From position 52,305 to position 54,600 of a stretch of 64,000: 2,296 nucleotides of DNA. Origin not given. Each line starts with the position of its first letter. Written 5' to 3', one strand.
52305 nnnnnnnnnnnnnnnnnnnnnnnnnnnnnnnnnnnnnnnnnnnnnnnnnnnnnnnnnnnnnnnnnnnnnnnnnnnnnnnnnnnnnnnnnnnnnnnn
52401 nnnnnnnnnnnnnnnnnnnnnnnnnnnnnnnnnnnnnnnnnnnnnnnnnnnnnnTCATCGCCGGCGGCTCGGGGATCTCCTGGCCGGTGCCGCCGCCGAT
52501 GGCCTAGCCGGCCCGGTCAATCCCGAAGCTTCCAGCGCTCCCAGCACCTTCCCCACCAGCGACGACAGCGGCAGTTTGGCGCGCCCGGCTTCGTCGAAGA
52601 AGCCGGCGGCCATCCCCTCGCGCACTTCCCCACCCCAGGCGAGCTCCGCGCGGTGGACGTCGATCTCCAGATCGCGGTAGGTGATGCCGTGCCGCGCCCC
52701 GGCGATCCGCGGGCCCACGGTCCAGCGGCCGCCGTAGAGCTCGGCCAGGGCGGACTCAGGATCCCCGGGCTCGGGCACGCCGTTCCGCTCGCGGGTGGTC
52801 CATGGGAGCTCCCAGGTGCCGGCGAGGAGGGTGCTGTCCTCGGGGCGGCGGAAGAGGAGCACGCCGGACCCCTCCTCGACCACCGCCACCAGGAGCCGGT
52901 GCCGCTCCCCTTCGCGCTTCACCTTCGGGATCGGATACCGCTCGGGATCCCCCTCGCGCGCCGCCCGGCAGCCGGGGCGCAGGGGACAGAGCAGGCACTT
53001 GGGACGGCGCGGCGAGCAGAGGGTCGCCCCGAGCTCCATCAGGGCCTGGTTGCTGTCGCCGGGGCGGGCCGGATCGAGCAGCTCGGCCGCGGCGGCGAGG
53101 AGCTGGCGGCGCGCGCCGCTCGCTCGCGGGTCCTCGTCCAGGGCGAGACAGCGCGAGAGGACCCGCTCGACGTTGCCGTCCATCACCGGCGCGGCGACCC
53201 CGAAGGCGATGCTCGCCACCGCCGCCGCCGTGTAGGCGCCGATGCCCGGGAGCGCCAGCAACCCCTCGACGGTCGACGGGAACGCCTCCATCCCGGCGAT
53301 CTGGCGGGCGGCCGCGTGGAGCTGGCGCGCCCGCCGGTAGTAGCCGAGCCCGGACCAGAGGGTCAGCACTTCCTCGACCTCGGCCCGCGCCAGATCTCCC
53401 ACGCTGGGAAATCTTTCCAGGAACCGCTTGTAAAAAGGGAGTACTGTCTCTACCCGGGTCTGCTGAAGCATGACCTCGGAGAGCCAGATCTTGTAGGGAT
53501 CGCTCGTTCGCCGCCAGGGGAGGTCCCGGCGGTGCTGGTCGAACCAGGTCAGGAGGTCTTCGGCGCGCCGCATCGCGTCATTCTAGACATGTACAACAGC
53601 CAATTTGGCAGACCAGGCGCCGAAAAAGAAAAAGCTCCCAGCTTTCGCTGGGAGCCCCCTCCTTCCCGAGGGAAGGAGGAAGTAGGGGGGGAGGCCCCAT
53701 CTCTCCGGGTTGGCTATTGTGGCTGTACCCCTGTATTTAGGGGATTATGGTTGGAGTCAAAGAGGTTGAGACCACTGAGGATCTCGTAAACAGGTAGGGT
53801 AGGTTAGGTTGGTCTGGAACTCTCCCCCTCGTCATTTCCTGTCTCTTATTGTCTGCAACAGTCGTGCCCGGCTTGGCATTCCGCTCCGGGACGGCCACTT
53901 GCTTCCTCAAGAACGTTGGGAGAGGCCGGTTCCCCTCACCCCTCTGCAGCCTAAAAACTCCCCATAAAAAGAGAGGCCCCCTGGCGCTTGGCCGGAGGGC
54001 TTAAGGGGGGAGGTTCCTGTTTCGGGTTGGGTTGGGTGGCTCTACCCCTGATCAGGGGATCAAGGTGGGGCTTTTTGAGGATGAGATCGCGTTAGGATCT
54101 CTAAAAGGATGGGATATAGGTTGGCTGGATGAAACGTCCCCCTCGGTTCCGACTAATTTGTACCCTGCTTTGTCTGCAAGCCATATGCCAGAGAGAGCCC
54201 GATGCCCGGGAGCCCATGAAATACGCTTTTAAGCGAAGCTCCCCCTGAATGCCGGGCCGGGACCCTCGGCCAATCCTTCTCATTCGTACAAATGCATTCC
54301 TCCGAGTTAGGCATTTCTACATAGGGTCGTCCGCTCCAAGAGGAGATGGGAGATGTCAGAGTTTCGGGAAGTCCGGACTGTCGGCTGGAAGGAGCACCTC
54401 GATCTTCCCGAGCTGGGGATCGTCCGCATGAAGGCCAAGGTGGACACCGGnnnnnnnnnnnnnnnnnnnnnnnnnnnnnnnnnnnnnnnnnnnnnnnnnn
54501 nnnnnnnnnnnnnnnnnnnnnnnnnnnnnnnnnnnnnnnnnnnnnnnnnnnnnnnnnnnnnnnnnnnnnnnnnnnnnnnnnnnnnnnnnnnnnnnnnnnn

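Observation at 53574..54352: Duplicated ~170-bp non-coding element and an orphan minus-strand terminator between mutY and the rimK operon: candidate paralogous sRNA pair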

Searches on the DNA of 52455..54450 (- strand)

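Call 5: search_rna_families(source=window, start=53450, end=54450, threshold=evalue, max_evalue=10, show_alignments=3)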
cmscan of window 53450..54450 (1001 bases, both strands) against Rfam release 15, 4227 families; matches with E-value up to 10: 5.
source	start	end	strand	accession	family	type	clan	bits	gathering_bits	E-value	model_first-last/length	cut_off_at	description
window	53623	53691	-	RF02353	BjrC68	Gene; sRNA;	-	30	39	1.4e-05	1-82/82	no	Bradyrhizobiaceae sRNA BjrC68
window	53622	53660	-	RF00489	ctRNA_p42d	Gene; antisense;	-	23.9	50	0.014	1-46/46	no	ctRNA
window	54035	54061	-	RF01108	BMV3_UPD-PK1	Cis-reg;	-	17.1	38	1.8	1-26/26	no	Pseudoknot of upstream pseudoknot domain (UPD) of the 3'UTR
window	53634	53655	+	RF02621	BSnc120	Gene; sRNA;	-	14.4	114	8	45-66/88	no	Brucella sRNA 120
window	53505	53663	+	RF02867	ncS011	Gene; sRNA;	-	13.5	48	0.8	1-207/207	no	Burkholderia sRNA 11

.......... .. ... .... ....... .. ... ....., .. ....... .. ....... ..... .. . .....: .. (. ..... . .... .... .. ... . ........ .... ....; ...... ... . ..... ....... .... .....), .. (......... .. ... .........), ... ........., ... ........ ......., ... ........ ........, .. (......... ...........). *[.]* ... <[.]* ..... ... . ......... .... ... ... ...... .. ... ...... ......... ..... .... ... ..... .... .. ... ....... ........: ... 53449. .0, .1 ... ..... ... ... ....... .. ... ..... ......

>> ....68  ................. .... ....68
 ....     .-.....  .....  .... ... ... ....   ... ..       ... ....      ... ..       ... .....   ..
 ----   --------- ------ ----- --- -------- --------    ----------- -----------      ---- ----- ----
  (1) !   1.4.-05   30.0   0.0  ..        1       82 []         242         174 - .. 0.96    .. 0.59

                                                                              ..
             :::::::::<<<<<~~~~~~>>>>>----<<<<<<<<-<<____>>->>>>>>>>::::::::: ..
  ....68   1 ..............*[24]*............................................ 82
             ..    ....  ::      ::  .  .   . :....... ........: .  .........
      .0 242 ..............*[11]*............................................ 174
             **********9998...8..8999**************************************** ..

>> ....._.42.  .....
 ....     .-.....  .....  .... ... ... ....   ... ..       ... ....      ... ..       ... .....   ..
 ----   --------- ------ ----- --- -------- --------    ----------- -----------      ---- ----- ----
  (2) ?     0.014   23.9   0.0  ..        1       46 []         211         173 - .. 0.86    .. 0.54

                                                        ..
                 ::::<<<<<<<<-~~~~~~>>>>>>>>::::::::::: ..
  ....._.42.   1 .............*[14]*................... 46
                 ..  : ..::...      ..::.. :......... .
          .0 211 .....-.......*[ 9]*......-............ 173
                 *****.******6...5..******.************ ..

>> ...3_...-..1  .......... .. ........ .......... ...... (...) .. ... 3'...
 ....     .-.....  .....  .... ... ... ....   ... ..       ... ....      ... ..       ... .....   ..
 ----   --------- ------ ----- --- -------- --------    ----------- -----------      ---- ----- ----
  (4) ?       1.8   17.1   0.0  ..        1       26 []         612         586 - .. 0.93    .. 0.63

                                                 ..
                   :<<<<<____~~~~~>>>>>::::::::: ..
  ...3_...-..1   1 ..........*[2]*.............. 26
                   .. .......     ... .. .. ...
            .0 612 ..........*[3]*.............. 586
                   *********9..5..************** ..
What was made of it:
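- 53623..53655 (-): Intrinsic terminator of copy A: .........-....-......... followed by U5CU5. The weak Rfam hits to BjrC68 and ctRNA cover only this part (call 5).
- On Pxr, Qrr, CrcZ, GlmY/Z, 6S RNA and every other Rfam 15 family: The region at E<=10 gave only sub-threshold terminator-like hits (call 5).
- Closest known: BjrC68. Same: The hit covers 53623-53691 on the minus strand at 30 bits: a G+C-rich hairpin, a second hairpin and a U-tract (call 5).
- Closest known: BjrC68. Different: The conserved body of the RNA is not matched (call 5).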

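Call 39: build_rna_model(alignment_id=A2, structure=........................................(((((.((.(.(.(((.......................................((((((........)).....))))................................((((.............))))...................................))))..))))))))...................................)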
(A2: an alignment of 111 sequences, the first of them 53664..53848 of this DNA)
Model R1 built from alignment A2 (111 sequences, 257 columns); structure: as given.
model positions 186; base pairs 22; branch points 1; effective number of sequences 5.29; information 0.59 bits per position. Calibrated on 0.2 Mb of random sequence (short: E-values are rough).
structure used (alignment columns):
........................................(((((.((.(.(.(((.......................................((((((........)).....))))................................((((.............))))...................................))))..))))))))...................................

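Call 40: search_with_rna_model(model_id=R1, sources=[window, L001, L002, L003, L004, L005, L006, L007, L008, L009, L010, L011, L012, L013, L014, L015, L016, L017, L018, L019, L020, L021, L022, L023, L024, L025, L026, L027, L028, L029, L030, L031, L032, L033, L034, L035, L036, L037, L038, L039, L040, L041, L042, L043, L044, L045, L046, L047, L048, L049, L050, L051, L052, L053, L054, L055, L056, L057, L058, L059, L060, L061, L062, L063, L064, L065, L066, L067, L068, L069, L070, L071, L072, L073, L074, L075, L076, L077, L078, L079, L080], max_evalue=0.01, make_alignment=true)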
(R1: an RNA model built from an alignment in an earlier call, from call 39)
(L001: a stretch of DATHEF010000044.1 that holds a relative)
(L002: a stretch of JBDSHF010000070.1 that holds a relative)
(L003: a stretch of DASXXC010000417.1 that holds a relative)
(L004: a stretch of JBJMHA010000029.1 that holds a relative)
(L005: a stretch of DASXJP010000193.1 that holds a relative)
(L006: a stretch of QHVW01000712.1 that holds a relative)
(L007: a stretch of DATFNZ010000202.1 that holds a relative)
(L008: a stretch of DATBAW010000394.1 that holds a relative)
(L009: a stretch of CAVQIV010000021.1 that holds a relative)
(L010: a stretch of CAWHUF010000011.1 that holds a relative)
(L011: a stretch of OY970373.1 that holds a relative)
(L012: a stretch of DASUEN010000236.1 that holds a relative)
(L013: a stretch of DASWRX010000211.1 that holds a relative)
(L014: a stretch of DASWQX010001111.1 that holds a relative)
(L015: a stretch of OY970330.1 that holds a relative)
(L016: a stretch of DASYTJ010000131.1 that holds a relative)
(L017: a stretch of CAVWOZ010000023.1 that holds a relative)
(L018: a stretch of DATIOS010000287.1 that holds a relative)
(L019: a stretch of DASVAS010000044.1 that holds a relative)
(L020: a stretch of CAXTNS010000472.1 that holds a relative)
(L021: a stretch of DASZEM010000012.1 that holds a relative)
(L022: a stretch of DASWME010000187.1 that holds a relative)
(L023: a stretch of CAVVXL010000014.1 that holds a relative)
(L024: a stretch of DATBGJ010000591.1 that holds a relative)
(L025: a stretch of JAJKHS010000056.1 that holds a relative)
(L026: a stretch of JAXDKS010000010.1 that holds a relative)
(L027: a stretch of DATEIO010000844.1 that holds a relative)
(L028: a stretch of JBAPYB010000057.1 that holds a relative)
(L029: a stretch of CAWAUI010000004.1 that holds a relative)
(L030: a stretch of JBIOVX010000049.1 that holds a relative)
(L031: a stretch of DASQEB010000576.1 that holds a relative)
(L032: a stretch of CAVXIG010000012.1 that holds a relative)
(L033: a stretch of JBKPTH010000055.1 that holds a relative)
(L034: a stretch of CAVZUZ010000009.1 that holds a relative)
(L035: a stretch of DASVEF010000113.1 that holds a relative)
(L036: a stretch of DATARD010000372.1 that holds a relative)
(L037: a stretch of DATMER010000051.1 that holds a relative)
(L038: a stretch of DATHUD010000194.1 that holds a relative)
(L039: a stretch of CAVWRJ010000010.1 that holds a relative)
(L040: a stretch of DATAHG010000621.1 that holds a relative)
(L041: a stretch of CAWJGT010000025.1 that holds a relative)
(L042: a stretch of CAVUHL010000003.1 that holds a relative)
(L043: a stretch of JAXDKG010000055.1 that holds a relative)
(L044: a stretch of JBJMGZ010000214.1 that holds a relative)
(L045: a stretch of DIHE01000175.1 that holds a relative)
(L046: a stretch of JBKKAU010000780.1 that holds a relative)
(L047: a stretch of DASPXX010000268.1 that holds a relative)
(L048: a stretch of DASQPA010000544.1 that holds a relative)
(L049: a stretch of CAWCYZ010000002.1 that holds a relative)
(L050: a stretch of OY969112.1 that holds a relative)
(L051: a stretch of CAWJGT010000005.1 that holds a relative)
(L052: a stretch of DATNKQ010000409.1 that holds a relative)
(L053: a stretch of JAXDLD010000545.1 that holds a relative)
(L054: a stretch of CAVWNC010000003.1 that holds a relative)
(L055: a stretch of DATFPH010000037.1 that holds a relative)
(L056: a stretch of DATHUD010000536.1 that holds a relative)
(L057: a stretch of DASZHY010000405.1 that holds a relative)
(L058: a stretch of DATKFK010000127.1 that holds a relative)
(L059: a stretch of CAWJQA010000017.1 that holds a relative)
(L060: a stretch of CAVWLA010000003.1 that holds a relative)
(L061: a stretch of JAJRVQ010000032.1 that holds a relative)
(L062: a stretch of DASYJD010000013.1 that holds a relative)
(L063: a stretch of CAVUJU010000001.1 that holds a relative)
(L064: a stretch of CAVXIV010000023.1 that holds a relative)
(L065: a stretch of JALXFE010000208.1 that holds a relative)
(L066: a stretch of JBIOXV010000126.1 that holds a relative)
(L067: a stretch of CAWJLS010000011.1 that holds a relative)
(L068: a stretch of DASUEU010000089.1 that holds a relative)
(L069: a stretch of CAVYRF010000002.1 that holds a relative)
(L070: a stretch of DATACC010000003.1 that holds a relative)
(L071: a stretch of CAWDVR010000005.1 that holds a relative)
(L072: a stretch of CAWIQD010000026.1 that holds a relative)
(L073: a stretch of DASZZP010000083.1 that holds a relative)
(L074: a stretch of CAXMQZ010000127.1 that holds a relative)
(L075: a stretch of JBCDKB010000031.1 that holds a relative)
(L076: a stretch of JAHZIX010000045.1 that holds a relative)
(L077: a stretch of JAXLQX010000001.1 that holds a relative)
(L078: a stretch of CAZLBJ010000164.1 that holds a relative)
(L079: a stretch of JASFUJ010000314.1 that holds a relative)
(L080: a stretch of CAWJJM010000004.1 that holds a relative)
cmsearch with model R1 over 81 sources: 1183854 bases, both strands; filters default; matches with E-value up to 0.01: 152.
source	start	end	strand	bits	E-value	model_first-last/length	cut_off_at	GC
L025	7702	7885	+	168.5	1.3e-52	1-186/186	no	0.55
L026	7693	7876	+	168.4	1.3e-52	1-186/186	no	0.55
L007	5936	6122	+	165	1.7e-51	1-186/186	no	0.55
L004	7723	7907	+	164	3.7e-51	1-186/186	no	0.57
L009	7694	7877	+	164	3.7e-51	1-186/186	no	0.57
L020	3224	3408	+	163.9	3.9e-51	1-186/186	no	0.54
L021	7722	7908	+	161.3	2.7e-50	1-186/186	no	0.55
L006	572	755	+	161.3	2.8e-50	1-186/186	no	0.55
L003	3811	3994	+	161.1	3.2e-50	1-186/186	no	0.57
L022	7720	7902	+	159.4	1.1e-49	1-186/186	no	0.57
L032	7723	7909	+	159.2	1.3e-49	1-186/186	no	0.53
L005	7751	7934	+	159.2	1.3e-49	1-186/186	no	0.56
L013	7734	7919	+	158.7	2e-49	1-186/186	no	0.56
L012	7716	7900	+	157.5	4.7e-49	1-186/186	no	0.56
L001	7723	7909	+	157.2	5.7e-49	1-186/186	no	0.54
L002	7726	7910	+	155.4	2.3e-48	1-186/186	no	0.55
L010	7715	7899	+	155.2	2.6e-48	1-186/186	no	0.57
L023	7708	7892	+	155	3e-48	1-186/186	no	0.56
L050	7720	7908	+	154.3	4.9e-48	1-186/186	no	0.56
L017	7592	7776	+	154.3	5.2e-48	1-186/186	no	0.57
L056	7716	7897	+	153.9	6.7e-48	1-186/186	no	0.58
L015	7741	7923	+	153.7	8.2e-48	1-186/186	no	0.57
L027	7711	7896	+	153.4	9.7e-48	1-186/186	no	0.55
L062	7729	7911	+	152.5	2e-47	1-186/186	no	0.56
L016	7709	7899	+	151.8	3.3e-47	1-186/186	no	0.55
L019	7717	7899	+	150.8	6.9e-47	1-186/186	no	0.57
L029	7655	7839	+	150.5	8.7e-47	1-186/186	no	0.56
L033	7739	7924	+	150.4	9.3e-47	1-186/186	no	0.58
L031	265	448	+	150.4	9.7e-47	1-186/186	no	0.55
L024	7738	7924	+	147.7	6.8e-46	1-186/186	no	0.55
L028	7711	7893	+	147.3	9.5e-46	1-186/186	no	0.56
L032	7362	7545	+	147.2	1e-45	1-186/186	no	0.57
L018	5567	5749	+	147.2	1e-45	1-186/186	no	0.58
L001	7374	7557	+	146.1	2.3e-45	1-186/186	no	0.55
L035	7494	7680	+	144.4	8.1e-45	1-186/186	no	0.53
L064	7716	7897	+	144.1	1.1e-44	1-186/186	no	0.57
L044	3577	3762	+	144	1.1e-44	1-186/186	no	0.49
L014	150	334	+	143.4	1.7e-44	1-186/186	no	0.59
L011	7693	7877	+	142.4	3.7e-44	1-186/186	no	0.59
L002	7469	7651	+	140.8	1.2e-43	1-186/186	no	0.57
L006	276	459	+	140.6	1.4e-43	1-186/186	no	0.56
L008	7712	7899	+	140.5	1.5e-43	1-186/186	no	0.56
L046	7742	7924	+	140.1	2.1e-43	1-186/186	no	0.53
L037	7728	7910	+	139.1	4.1e-43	1-186/186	no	0.52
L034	7744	7928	+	137.8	1.1e-42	1-186/186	no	0.59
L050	7459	7640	+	137.8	1.1e-42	1-186/186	no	0.53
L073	7393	7581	+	137.6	1.3e-42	1-186/186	no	0.56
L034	7368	7558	+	136.9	2.2e-42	1-186/186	no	0.6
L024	7482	7672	+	136.1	4.2e-42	1-186/186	no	0.58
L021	7320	7512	+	135.5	6.4e-42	1-186/186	no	0.57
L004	7426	7609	+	135.2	8.1e-42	1-186/186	no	0.57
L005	7453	7638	+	135.2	8.2e-42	1-186/186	no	0.56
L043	7736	7918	+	134.8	1e-41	1-186/186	no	0.5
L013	7480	7662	+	133.4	3.1e-41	1-186/186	no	0.57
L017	7232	7416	+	131.3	1.5e-40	1-186/186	no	0.56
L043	7467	7647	+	130.7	2.2e-40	1-186/186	no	0.57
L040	2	181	+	130.4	2.8e-40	10-186/186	no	0.58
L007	5548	5732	+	130.3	3e-40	1-186/186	no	0.55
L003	3514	3700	+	130.2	3.2e-40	1-186/186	no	0.57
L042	7712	7893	+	130.2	3.3e-40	1-186/186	no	0.51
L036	13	193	+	129.9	4.2e-40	1-186/186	no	0.52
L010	7313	7506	+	129.8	4.4e-40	1-186/186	no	0.55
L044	3353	3532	+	128.5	1.1e-39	1-186/186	no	0.57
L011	7437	7618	+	128.5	1.1e-39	1-186/186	no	0.58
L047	7484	7668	+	128.5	1.2e-39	1-186/186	no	0.56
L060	7699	7883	+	127.5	2.5e-39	1-186/186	no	0.55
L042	7426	7606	+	127.3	2.9e-39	1-186/186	no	0.56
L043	7221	7405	+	126.9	3.8e-39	1-186/186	no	0.52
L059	7757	7940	+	126.6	4.8e-39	1-186/186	no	0.57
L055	4659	4838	+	126.2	6.4e-39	1-186/186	no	0.56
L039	7730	7918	+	125.9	8.4e-39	1-186/186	no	0.5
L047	7722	7904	+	125.1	1.5e-38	1-186/186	no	0.56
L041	2115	2300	+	125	1.6e-38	1-186/186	no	0.6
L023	7367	7548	+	124.7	2e-38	1-186/186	no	0.56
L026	7319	7507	+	124.3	2.7e-38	1-186/186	no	0.54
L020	2813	3007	+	124.3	2.7e-38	1-186/186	no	0.55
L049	7694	7879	+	124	3.3e-38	1-186/186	no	0.53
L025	7326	7517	+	123.4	5.4e-38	1-186/186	no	0.57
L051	7465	7650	+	123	6.9e-38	1-186/186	no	0.6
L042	7179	7363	+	123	7.2e-38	1-186/186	no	0.53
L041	2366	2549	+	121.9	1.5e-37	1-186/186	no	0.53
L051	7717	7900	+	121.9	1.5e-37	1-186/186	no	0.53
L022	7315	7503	+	121.9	1.6e-37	1-186/186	no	0.57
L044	3009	3194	+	121.5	2.1e-37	1-186/186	no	0.54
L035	7739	7918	+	121.5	2.1e-37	1-186/186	no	0.56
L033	7486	7675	+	120.8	3.6e-37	1-186/186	no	0.58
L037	7147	7331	+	120.8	3.7e-37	1-186/186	no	0.55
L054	7448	7632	+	120.5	4.5e-37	1-186/186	no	0.62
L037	7486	7672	+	120.4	5e-37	1-186/186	no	0.55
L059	7518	7696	+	120.2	5.9e-37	1-186/186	no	0.55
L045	7695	7874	+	118.8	1.6e-36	1-186/186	no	0.59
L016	7434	7624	+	118.6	1.8e-36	1-186/186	no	0.59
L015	7483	7672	+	118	2.8e-36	1-186/186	no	0.56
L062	7458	7647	+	118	2.9e-36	1-186/186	no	0.57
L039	7450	7633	+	117.2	5.4e-36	1-186/186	no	0.59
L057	4453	4638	+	116.7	7.5e-36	1-186/186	no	0.56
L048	7470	7652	+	116.6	8.1e-36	1-186/186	no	0.6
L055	4422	4607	+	116.2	1.1e-35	1-186/186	no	0.54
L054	7706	7894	+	115.7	1.6e-35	1-186/186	no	0.52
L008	7255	7437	+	115.1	2.5e-35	1-186/186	no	0.61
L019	7383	7571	+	115.1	2.6e-35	1-186/186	no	0.57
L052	7707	7888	+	115.1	2.6e-35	1-186/186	no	0.52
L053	3439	3622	+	114.8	3.2e-35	1-186/186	no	0.58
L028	7453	7646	+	114.2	5e-35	1-186/186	no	0.56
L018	5286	5475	+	111.6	3.4e-34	1-186/186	no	0.57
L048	7730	7917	+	110.8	6.6e-34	1-186/186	no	0.53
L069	7013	7199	-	109.2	2.1e-33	1-186/186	no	0.56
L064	7378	7566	+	108.9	2.5e-33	1-186/186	no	0.56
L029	7266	7462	+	108.2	4.4e-33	1-186/186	no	0.58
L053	3728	3918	+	108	5.2e-33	1-186/186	no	0.52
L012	7378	7569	+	107.8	5.9e-33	1-186/186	no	0.57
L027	7451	7640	+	107.7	6.4e-33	1-186/186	no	0.59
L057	4183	4359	+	105.6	3e-32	1-186/186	no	0.62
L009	7436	7624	+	104.2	8.5e-32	1-186/186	no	0.59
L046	7489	7672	+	103.7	1.3e-31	1-186/186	no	0.58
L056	7458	7646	+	102.5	3.1e-31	1-186/186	no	0.6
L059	7154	7340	+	95.4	6.3e-29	1-186/186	no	0.55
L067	7553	7745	+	95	8.6e-29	1-186/186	no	0.54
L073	6734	6918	+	92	7.8e-28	1-186/186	no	0.59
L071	7659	7839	+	91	1.7e-27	1-186/186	no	0.56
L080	7613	7804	+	90.9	1.8e-27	1-186/186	no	0.58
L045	7394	7573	+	87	3.2e-26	1-186/186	no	0.59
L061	3724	3910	+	86.5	4.6e-26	1-186/186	no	0.55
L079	3344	3532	+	85.3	1.2e-25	1-186/186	no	0.57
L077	7662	7849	+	81.8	1.6e-24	1-186/186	no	0.55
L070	2759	2952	+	81.1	2.7e-24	1-186/186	no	0.6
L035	7201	7377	+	81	2.8e-24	1-186/186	no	0.51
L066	1893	2077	+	80.8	3.2e-24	1-186/186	no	0.56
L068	7691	7873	+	79.9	6.4e-24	1-186/186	no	0.57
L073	7701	7887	+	79.1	1.2e-23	1-186/186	no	0.57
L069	6304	6480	+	78.1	2.6e-23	1-186/186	no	0.62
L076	7684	7869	+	77.2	4.7e-23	1-186/186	no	0.46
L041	1856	2046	+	74.3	4.2e-22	1-186/186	no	0.55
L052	7445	7643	+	73.3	9.2e-22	1-186/186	no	0.6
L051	7214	7404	+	71.6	3.2e-21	1-186/186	no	0.57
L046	7249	7427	+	71.4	3.6e-21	1-186/186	no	0.57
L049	7455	7632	+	68.1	4.4e-20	1-186/186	no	0.65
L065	7721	7908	+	59.1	3.6e-17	1-186/186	no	0.51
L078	6041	6224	+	58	8.5e-17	1-186/186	no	0.57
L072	7648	7818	+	54.8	8.8e-16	1-186/186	no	0.57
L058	57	243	+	53.1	3e-15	1-186/186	no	0.59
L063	7587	7758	+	51.3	1.2e-14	1-186/186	no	0.59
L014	1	74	+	49.1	6.2e-14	111-186/186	5'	0.64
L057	4736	4922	+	49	6.5e-14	1-186/186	no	0.59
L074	7628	7813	+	48.6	9e-14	1-186/186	no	0.52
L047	7025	7197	+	42.8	6.6e-12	1-186/186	no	0.55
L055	3973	4140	+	42.6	7.8e-12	1-186/186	no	0.54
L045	6989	7173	+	41.6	1.7e-11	1-186/186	no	0.59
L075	7662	7841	+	23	1.8e-05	1-186/186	no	0.56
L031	1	71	+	17.2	0.0013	116-186/186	5'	0.69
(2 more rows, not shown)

Alignment A3: 150 matches aligned to the model, 295 columns, each read 5' to 3' on its own strand. Consensus structure (alignment columns), stored with it:
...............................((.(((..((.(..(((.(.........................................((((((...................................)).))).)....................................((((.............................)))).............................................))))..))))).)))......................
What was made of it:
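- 53623..53843 (-): Predicted sRNA gene A (mutY-proximal copy), about 220 nt, from the inferred transcription start to the end of the U-tract. Covariance-model hit at 53666-53853, 156.6 bits (call 40).
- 53964..54164 (-): Predicted sRNA gene B (distal copy), about 200 nt. Covariance-model hit at 53985-54167, 141.7 bits (call 40).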

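Call 66: search_rna_families(source=L043, start=7100, end=8000, threshold=evalue, max_evalue=1)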
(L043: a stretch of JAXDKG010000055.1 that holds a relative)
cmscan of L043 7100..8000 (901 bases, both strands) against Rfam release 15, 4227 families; matches with E-value up to 1: 0.
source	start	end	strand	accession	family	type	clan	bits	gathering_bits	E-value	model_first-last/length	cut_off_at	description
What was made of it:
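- On Pxr, Qrr, CrcZ, GlmY/Z, 6S RNA and every other Rfam 15 family: A three-copy array in L043 at E<=1 gave nothing (call 66).
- Closest known: Pxr sRNA of Myxococcus and Cystobacter. Different: There is no sequence or structure match: Rfam gave nothing at E<=10 on the window region or at E<=1 on L043 (calls 5, 66).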
